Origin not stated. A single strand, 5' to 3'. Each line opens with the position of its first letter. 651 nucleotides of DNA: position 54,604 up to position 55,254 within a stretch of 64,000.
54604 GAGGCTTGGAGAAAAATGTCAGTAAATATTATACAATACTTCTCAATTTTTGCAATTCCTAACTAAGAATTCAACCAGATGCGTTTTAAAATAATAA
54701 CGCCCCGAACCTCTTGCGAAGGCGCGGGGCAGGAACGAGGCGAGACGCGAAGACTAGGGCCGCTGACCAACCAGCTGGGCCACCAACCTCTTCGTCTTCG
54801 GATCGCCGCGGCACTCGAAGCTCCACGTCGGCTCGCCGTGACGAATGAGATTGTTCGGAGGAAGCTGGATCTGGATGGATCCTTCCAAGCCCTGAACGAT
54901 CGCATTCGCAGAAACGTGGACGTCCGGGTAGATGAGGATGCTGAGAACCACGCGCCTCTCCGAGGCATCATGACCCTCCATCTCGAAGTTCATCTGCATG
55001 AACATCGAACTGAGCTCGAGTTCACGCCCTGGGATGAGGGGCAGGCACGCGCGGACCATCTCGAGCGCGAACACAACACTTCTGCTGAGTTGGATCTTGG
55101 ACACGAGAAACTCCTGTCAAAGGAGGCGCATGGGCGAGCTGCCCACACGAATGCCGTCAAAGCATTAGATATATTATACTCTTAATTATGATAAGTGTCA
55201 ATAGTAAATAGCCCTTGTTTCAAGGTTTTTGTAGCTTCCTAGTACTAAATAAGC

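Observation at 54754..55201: Cassette F: GC-rich orphan gene behind a perfect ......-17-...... promoter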

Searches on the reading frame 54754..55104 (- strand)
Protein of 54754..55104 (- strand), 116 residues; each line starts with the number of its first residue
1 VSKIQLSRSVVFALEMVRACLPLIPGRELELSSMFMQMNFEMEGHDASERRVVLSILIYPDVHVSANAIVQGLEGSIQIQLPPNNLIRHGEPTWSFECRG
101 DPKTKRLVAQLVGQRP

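Call 10: search_protein_families(library=pfam, proteins=[window:54754-55104:-], max_evalue=0.1)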
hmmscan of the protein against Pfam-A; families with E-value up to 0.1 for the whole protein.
window:54754-55104:- (116 aa): 0 families

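Call 12: find_homologous_proteins(query=window:54754-55104:-, max_evalue=0.01)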
Query window:54754-55104:- (116 aa): 3 proteins with E <= 0.01 among 10 candidates.
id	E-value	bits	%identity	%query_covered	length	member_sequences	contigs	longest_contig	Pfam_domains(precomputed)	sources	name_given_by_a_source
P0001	7.6e-70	250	100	100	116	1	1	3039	-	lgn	-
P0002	2.0e-42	161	67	100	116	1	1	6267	-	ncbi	-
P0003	1.3e-39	152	70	87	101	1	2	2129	-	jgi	jgi:hypothetical protein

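Call 13: find_encoding_contigs(protein=P0002, flank=5000)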
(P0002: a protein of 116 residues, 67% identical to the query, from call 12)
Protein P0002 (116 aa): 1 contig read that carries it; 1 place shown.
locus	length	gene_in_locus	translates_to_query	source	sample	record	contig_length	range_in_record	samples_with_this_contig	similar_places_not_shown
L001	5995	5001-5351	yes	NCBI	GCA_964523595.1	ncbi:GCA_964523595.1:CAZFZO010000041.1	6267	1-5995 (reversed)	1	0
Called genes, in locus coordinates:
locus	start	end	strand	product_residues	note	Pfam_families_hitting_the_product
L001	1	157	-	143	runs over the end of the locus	?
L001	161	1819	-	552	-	PF00496:SBP_bac_5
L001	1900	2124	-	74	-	PF03840:SecG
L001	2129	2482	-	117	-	PF04020:Phage_holin_4_2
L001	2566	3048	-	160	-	-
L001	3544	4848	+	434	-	PF00275:EPSP_synthase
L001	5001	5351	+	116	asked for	-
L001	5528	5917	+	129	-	-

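Call 14: find_encoding_contigs(protein=P0003, flank=5000)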
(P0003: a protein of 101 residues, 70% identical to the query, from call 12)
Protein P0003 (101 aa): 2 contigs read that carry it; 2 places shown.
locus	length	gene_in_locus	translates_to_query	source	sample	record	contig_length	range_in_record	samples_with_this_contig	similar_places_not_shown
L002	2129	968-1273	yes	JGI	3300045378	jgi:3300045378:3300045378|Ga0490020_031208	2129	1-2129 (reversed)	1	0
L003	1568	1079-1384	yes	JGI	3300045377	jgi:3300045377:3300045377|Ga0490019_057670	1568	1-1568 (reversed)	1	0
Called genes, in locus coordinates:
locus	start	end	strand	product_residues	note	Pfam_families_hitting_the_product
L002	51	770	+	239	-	PF00275:EPSP_synthase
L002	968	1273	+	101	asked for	-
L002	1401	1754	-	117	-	-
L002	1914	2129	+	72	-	?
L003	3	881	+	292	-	?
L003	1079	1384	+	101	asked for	-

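Call 15: find_encoding_contigs(protein=P0001, flank=5000)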
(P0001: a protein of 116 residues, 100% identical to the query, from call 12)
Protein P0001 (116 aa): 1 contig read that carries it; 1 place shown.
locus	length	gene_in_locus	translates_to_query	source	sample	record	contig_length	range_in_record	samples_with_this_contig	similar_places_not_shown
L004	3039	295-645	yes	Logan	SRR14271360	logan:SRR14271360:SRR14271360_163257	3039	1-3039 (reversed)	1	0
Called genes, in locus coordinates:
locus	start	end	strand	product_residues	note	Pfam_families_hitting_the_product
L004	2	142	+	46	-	?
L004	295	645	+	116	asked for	-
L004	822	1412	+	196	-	-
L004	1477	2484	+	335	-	PF06723:MreB_Mbl, PF00012:HSP70, PF14450:FtsA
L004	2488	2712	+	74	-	-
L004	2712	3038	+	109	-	?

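Call 42: search_protein_families(library=phrogs, proteins=[window:54757-55104:-, L001:5528-5917:+, L002:1431-1817:+], max_evalue=0.1)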
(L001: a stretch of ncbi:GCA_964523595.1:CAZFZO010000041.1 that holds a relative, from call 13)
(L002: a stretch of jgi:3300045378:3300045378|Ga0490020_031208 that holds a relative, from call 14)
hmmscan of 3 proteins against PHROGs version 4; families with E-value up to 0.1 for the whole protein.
window:54757-55104:- (116 aa): 0 families

L001:5528-5917:+ (129 aa): 0 families

L002:1431-1817:+ (128 aa): 0 families

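Call 43: search_protein_families(library=padloc, proteins=[window:54757-55104:-, L001:5528-5917:+, L002:1431-1817:+], max_evalue=0.1)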
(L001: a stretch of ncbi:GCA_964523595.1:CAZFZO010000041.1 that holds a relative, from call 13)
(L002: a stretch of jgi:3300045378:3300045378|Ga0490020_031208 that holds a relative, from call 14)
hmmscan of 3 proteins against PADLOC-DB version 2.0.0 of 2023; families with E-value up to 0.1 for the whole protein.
window:54757-55104:- (116 aa): 0 families

L001:5528-5917:+ (129 aa): 1 family
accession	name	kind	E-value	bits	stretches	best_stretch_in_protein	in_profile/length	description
PDLC02201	IetS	-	0.017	11.4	1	12-84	219-291/781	-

L002:1431-1817:+ (128 aa): 0 families

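Call 44: search_solved_structures(query=A2, max_evalue=10)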
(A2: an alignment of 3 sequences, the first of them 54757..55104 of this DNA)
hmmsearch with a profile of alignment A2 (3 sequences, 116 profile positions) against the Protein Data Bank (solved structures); distinct sequences matched with E-value up to 10: 0.
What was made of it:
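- On Any curated protein family (Pfam-A, NCBIfam, PHROGs, PADLOC, PDB sequences): The profile search against PDB sequences gave no hits at E<=10 (call 44).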

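Call 48: find_related_loci(query=A2, collection=viral_contigs)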
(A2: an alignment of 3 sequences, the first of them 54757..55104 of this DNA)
Query A2 (116 aa) in viral_contigs; peptide patterns used: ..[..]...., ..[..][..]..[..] (x = any residue, [..] = any of these).
51 stretches matched a pattern, but none encodes a relative of the query by tblastn (E <= 1e-3).

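Call 49: predict_structure(alignment_id=A2)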
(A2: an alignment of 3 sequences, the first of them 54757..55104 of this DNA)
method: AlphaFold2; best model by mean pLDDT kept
length: 116 residues; sequences in the alignment: 3
mean_pLDDT: 78.7   pTM: 0.73
mean pLDDT of the five models: 78.7, 74.9, 74.7, 74.1, 73.8
residues with pLDDT >= 90: 18; 70-90: 67; 50-70: 28; < 50: 3
segments of 3 or more residues with pLDDT < 50: 1-3
pLDDT, mean of each block of 10 residues (from residue 1): 66 88 76 65 74 79 84 89 65 90 86 88
secondary structure, 60 per line:
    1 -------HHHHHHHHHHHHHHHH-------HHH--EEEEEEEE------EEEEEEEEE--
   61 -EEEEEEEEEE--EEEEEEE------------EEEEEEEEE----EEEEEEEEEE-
elements in order: H8-23 E36-43 E50-58 E62-71 E74-80 E93-101 E106-115

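Call 51: search_protein_representatives(alignment_id=A2)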
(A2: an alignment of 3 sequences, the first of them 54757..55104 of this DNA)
Query: 3 sequences, 116 profile positions. Proteins with E-value up to 0.001 (for the whole library): 16; up to 1e-10: 2; up to 1e-30: 1. The best 16 are listed.
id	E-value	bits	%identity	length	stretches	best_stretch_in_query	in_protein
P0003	5.1e-60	216.8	-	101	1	16-116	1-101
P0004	2.8e-17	78.9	-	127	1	1-111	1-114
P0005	4.4e-10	55.7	-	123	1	3-103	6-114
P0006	1.1e-09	54.4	-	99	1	13-104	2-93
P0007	1.4e-09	54.1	-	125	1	3-104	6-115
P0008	4.1e-09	52.6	-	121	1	1-100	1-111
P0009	3.9e-08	49.4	-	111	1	5-99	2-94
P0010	6.6e-07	45.5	-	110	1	7-84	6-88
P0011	1.5e-06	44.4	-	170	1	3-100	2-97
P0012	6.3e-06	42.3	-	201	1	5-70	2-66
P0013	4.2e-05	39.7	-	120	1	3-102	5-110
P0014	9.6e-05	38.5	-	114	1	3-106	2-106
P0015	1.3e-04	38.1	-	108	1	6-101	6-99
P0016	3.6e-04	36.7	-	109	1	7-76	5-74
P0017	6.3e-04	35.9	-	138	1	7-102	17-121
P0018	8.8e-04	35.4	-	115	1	3-101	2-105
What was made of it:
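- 54754..55104 (-): Coding sequence: GTG start, 116 aa, TAG stop. Member of an undescribed Patescibacteria-restricted protein family. There are 16 remote relatives (call 51).
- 16 clusters at E<1e-3 among 1.84 billion representatives (call 51).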

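Call 53: fold_search(model_id=the predicted structure, library=pdb)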
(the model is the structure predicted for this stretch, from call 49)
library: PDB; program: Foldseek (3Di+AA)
matches with E <= 10: 657; with E <= 0.001: 0
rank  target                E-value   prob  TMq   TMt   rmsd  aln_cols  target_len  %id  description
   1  3gke_B                2.2e-01  0.91  0.50  0.22   5.7       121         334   11  Crystal Structure of Dicamba Monooxygenase (released 2009-07-21)
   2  1fv1_B                3.5e-01  0.07  0.17  0.13  17.7       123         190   10  STRUCTURAL BASIS FOR THE BINDING OF AN IMMUNODOMINANT PEPTIDE FROM MYELIN BASIC PROTEIN IN DIFFERENT REGISTERS BY TWO  (released 2000-09-27)
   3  3bik_A                4.5e-01  0.07  0.18  0.12  14.3        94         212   12  Crystal Structure of the PD-1/PD-L1 Complex (released 2008-02-26)
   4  6pv9_A                5.1e-01  0.10  0.19  0.12  14.4        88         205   15  Human PD-L1 bound to a macrocyclic peptide which blocks the PD-1/PD-L1 interaction (released 2020-01-01)
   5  9grx_2                5.6e-01  0.57  0.34  0.15   5.6        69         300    6  NDH-PSI-LHCI supercomplex from S. oleracea (released 2025-02-12)
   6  1pzd                  5.6e-01  0.11  0.26  0.14  12.0       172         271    6  Structural Identification of a conserved appendage domain in the carboxyl-terminus of the COPI gamma-subunit. (released 2003-10-14)
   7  1seb_B                5.9e-01  0.06  0.17  0.13  19.1       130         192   12  COMPLEX OF THE HUMAN MHC CLASS II GLYCOPROTEIN HLA-DR1 AND THE BACTERIAL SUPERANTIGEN SEB (released 1996-06-20)
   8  7esw_B                6.3e-01  0.28  0.29  0.27  14.5        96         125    7  Root induced Secreted protein Tsp1 from Biocontrol fungi Trichoderma virens (released 2021-10-06)
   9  6szw_C                6.6e-01  0.12  0.30  0.21  17.1       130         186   10  Asymmetric complex of Factor XII and kininogen with gC1qR/C1QBP/P32 is governed by allostery (released 2020-07-22)
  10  7n19_B                6.6e-01  0.08  0.19  0.14  13.8       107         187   10  DR3 in complex with Aspergillus nidulans NAD-dependent histone deacetylase hst4 peptide (released 2021-08-18)
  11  6r2u_E                7.0e-01  0.08  0.20  0.11  15.3       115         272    7  Zinc-alpha2-Glycoprotein with a Fluorescent Dansyl C 11 Fatty Acid (released 2019-09-18)
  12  2ooj_A                7.4e-01  0.25  0.33  0.31   7.3        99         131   11  CRYSTAL STRUCTURE OF A PROTEIN WITH UNKNOWN FUNCTION FROM DUF3224 FAMILY (SO_1590) FROM SHEWANELLA ONEIDENSIS MR-1 AT  (released 2007-02-06)
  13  7snx_A                7.4e-01  0.20  0.30  0.24   8.5       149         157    8  1.70A Resolution Structure of NanoBiT Complementation Reporter Complex of LgBit and SmBiT Subunits (released 2022-11-16)
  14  8qc8_D                7.4e-01  0.14  0.27  0.11  13.5        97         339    8  Crystal structure of NAD-dependent glycoside hydrolase from Flavobacterium sp. (strain K172) in complex with co-factor (released 2023-12-27)
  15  1yqf_C                7.8e-01  0.14  0.31  0.23  15.7       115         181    7  Hypothetical protein from leishmania major unknown function sequence homologue to human p32 protein (released 2005-02-22)
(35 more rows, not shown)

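Call 54: list_cluster_members(proteins=[P0004, P0005, P0006, P0007, P0008, P0009, P0010, P0011, P0012, P0013])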
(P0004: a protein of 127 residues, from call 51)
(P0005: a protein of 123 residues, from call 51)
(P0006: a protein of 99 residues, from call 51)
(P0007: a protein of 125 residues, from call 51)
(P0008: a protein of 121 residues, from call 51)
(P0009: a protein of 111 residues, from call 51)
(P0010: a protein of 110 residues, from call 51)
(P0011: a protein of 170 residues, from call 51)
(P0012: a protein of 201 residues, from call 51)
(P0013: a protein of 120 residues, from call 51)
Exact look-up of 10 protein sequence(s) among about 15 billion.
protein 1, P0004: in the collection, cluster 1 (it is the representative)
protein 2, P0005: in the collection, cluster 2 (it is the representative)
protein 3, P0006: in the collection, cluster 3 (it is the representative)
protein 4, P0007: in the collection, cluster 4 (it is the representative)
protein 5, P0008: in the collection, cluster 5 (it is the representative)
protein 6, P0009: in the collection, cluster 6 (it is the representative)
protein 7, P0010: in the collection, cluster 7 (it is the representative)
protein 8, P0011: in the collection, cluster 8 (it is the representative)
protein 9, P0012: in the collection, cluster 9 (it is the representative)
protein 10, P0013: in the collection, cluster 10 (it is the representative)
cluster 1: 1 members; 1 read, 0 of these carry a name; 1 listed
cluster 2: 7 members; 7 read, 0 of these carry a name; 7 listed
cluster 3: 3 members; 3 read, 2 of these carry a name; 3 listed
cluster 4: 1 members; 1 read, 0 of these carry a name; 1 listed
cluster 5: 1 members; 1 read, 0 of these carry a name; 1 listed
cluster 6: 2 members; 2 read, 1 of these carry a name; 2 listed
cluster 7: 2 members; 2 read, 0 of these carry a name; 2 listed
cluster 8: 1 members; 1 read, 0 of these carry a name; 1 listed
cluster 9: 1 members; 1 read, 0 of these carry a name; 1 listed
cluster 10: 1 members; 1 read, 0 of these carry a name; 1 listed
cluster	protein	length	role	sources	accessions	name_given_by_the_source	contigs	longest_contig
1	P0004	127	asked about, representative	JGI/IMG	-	-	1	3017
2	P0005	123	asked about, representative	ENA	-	-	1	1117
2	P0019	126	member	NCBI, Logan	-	-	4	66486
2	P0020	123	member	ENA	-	-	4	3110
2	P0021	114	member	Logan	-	-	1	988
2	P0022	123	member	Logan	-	-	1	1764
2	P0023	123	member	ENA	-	-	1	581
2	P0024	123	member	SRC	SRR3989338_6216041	-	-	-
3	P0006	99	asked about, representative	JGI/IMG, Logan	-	-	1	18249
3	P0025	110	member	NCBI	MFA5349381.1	MAG: hypothetical protein WC309_03370 [Candidatus Paceibacterota bacterium]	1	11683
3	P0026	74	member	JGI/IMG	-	hypothetical protein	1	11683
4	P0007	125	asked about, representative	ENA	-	-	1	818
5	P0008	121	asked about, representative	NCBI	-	-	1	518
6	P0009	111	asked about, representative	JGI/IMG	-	hypothetical protein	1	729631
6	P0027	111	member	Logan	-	-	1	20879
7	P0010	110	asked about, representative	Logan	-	-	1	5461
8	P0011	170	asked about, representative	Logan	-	-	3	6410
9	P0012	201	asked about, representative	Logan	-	-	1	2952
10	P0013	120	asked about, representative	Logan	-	-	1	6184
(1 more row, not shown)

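Call 55: find_encoding_contigs(protein=P0004, flank=3000, max_places=3)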
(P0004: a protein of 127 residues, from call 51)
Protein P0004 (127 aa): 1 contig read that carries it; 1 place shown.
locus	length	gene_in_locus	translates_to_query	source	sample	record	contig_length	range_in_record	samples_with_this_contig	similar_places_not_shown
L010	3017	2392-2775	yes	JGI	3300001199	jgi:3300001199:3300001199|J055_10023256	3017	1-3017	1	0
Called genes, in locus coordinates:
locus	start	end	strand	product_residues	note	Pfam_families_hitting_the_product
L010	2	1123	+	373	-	?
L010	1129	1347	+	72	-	-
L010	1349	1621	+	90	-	-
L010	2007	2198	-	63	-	-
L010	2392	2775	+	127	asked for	-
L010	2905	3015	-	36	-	?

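Call 56: find_encoding_contigs(protein=P0009, flank=5000, max_places=3)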
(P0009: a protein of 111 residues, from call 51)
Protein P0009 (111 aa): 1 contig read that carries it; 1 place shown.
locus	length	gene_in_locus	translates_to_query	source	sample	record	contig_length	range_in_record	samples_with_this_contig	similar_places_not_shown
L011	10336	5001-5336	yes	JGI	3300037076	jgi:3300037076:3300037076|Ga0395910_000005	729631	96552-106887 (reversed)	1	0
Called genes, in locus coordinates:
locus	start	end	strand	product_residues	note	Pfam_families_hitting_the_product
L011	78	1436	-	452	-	PF01522:Polysacc_deac_1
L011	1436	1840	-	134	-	PF07963:N_methyl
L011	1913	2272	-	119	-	-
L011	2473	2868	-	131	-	-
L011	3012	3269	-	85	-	PF00076:RRM_1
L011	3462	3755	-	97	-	-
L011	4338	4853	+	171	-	PF00583:Acetyltransf_1, PF13527:Acetyltransf_9 (weak), PF13508:Acetyltransf_7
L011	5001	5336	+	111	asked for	-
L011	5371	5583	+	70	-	-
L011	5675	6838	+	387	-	PF13477:Glyco_trans_4_2 (weak), PF13439:Glyco_transf_4, PF13579:Glyco_trans_4_4, PF20706:GT4-conflict (weak), PF00534:Glycos_transf_1, PF13692:Glyco_trans_1_4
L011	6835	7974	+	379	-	PF13439:Glyco_transf_4, PF13579:Glyco_trans_4_4, PF20706:GT4-conflict, PF00534:Glycos_transf_1, PF13692:Glyco_trans_1_4, PF13524:Glyco_trans_1_2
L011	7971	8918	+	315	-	PF01087:GalP_UDP_transf, PF16285:DUF4931_N, PF01230:HIT (faint), PF16268:DUF4921 (weak), PF02744:GalP_UDP_tr_C (weak)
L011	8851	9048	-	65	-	-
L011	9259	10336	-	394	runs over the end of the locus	PF00078:RVT_1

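Call 59: find_encoding_contigs(protein=P0019, flank=3000, max_places=4)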
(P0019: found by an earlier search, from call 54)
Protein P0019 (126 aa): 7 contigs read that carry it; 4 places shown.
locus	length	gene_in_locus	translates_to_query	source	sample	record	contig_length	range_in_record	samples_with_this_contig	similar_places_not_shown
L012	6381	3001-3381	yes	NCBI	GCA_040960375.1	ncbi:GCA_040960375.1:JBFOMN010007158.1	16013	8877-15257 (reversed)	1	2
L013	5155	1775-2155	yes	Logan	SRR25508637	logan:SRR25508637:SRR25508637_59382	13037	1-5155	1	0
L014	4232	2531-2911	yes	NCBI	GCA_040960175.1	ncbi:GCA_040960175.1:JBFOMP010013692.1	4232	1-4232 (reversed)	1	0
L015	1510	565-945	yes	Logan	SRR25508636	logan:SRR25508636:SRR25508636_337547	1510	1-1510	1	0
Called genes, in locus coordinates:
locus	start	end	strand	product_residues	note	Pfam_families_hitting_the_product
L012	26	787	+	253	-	PF01209:Ubie_methyltran (weak), PF05175:MTS (weak), PF13489:Methyltransf_23, PF07021:MetW (weak), PF08241:Methyltransf_11, PF08242:Methyltransf_12, PF13649:Methyltransf_25, PF13847:Methyltransf_31, +1 more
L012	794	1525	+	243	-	-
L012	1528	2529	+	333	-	PF01209:Ubie_methyltran (weak), PF13489:Methyltransf_23 (faint), PF13847:Methyltransf_31 (weak), PF08241:Methyltransf_11, PF08242:Methyltransf_12, PF13649:Methyltransf_25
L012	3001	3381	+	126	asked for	-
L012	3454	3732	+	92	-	-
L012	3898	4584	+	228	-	-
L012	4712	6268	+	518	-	PF05157:MshEN (weak), PF00437:T2SSE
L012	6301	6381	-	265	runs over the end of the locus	PF18895:T4SS_pilin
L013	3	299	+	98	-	?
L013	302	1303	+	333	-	PF01209:Ubie_methyltran (weak), PF13489:Methyltransf_23 (faint), PF13847:Methyltransf_31 (weak), PF08241:Methyltransf_11, PF08242:Methyltransf_12, PF13649:Methyltransf_25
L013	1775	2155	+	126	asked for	-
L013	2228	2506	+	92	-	-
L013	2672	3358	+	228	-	-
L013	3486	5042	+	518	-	PF05157:MshEN (weak), PF00437:T2SSE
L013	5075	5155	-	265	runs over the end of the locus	PF18895:T4SS_pilin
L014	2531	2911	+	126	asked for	-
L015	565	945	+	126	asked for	-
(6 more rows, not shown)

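Call 60: find_encoding_contigs(protein=P0006, flank=3000, max_places=3)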
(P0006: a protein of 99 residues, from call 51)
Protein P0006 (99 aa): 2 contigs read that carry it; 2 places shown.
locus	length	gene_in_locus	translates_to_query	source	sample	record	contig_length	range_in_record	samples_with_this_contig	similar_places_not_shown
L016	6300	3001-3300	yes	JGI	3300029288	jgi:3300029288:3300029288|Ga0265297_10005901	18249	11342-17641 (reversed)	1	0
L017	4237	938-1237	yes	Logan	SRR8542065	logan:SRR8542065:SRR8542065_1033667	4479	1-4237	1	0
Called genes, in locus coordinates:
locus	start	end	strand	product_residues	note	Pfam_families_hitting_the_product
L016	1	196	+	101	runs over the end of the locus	-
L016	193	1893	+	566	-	PF03717:PBP_dimer, PF00905:Transpeptidase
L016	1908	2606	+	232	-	-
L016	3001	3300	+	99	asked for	-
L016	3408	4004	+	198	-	PF00719:Pyrophosphatase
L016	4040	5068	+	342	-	PF02646:RmuC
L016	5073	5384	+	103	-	PF00829:Ribosomal_L21p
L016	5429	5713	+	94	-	-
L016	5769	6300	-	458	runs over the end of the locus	PF00772:DnaB, PF03796:DnaB_C, PF13481:AAA_25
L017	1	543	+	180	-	?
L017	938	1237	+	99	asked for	-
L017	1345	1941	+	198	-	PF00719:Pyrophosphatase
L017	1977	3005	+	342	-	PF02646:RmuC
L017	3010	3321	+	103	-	PF00829:Ribosomal_L21p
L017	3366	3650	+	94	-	-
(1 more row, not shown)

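Call 61: find_encoding_contigs(protein=P0011, flank=3000, max_places=3)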
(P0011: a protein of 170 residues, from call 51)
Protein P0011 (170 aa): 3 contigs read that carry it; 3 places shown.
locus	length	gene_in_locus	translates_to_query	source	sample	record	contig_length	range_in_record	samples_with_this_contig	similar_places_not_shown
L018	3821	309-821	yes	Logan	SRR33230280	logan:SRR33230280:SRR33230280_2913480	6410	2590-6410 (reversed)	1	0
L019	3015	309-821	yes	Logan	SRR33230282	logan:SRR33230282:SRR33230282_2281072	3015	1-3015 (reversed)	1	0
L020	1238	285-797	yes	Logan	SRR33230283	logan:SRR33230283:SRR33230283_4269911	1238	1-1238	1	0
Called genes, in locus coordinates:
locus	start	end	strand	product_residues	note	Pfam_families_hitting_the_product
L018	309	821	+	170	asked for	-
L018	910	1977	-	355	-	PF01702:TGT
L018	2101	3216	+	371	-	PF17853:GGDEF_2, PF13556:HTH_30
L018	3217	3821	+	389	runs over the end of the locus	PF05651:Diacid_rec, PF17853:GGDEF_2, PF13556:HTH_30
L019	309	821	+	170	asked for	-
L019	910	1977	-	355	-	PF01702:TGT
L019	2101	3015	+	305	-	?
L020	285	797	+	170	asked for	-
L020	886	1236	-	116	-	?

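Call 64: find_homologous_proteins(query=A3, max_evalue=0.001)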
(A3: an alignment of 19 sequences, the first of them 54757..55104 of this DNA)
Query A3 (19 sequences) (116 aa, profile of the alignment): 11 proteins with E <= 0.001 among 2461 candidates.
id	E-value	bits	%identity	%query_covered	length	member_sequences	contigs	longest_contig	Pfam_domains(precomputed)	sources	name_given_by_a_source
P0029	3.9e-39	151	39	84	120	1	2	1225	-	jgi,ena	jgi:hypothetical protein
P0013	2.5e-36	142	29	84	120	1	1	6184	-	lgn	-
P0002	1.7e-35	139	67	100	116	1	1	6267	-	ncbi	-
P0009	1.0e-34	137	39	82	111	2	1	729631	-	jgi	jgi:hypothetical protein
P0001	1.2e-33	133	100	100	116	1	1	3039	-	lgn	-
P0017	1.2e-32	130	33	78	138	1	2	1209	-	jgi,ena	jgi:hypothetical protein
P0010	2.9e-30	122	30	76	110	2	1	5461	-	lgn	-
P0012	5.7e-30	122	35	82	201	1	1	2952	-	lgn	-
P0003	2.7e-27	113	70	87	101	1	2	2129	-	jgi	jgi:hypothetical protein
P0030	2.8e-27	113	34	80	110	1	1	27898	-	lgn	-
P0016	3.0e-27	113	29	74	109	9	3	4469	-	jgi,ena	jgi:hypothetical protein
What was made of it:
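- Checked: 'Orphan' is true only in the sense of having no curated-family hit, because about 20 related clusters exist (calls 51, 64).
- The family is patchily distributed (calls 51, 64).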

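Call 65: find_encoding_contigs(protein=P0030, flank=3000, max_places=2)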
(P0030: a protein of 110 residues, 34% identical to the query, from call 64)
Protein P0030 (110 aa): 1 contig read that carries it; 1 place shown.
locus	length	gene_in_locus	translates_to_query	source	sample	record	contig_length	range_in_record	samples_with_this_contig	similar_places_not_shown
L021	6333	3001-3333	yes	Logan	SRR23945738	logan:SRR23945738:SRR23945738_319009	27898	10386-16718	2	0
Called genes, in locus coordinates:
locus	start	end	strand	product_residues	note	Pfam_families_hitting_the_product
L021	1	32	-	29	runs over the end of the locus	-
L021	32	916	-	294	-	PF23343:REP_ORF2-G2P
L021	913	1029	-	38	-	-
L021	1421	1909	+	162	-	-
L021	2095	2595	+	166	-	-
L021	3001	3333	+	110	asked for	-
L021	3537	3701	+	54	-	-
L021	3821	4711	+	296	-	-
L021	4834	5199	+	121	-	-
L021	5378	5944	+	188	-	-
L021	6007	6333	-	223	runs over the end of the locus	-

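Call 66: find_encoding_contigs(protein=P0013, flank=3000, max_places=2)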
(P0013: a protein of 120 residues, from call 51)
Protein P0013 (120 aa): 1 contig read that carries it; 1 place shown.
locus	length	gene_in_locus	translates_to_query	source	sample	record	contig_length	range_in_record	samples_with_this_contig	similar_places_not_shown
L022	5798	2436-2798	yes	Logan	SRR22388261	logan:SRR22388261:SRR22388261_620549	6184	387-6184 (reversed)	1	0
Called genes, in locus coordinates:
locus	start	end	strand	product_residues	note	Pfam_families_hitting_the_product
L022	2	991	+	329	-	?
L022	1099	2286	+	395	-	PF00091:Tubulin, PF12327:FtsZ_C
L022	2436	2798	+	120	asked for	-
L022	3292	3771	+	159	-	PF22811:Zn_ribbon_NrdR, PF03477:ATP-cone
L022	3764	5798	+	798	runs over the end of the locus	PF00317:Ribonuc_red_lgN, PF02867:Ribonuc_red_lgC, PF12637:TSCPD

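Call 67: find_encoding_contigs(protein=P0010, flank=3000, max_places=2)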
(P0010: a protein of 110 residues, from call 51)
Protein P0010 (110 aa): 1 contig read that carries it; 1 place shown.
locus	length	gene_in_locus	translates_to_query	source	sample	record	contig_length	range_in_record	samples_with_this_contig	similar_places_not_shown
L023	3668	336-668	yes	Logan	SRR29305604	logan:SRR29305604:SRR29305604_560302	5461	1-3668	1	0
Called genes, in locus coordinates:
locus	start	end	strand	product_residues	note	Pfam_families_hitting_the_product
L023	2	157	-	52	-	?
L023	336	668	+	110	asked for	-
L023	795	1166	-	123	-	-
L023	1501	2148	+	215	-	-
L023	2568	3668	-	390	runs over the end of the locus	PF01040:UbiA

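Call 68: find_encoding_contigs(protein=P0012, flank=3000, max_places=2)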
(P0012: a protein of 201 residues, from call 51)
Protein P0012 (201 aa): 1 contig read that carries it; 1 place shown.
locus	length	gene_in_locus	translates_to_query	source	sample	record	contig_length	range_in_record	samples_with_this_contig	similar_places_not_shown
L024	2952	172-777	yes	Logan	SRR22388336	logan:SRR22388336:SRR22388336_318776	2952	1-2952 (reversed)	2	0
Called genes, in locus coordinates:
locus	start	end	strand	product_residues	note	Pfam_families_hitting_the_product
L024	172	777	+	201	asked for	-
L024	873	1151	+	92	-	-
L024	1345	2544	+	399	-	PF00586:AIRS, PF02769:AIRS_C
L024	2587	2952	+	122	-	?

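Call 85: search_dna_similar(query=window:54757-55104:-, collection=phages, mode=protein, max_evalue=0.1)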
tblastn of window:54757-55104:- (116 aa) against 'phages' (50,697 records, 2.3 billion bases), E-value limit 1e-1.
No match.
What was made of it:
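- On Phage moron: There is no phage match (calls 42, 85).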

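Call 86: search_dna_similar(query=window:54757-55104:-, collection=plasmids, mode=protein, max_evalue=0.1)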
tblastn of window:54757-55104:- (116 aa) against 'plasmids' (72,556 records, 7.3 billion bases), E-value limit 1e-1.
No match.
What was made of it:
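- Closest known: Phage 'morons'. Different: It has no PHROG, phage or plasmid match (calls 42, 85, 86).
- There are no phage or plasmid hits (calls 85, 86).
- Tried and rejected: There were no plasmid hits either (call 86).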
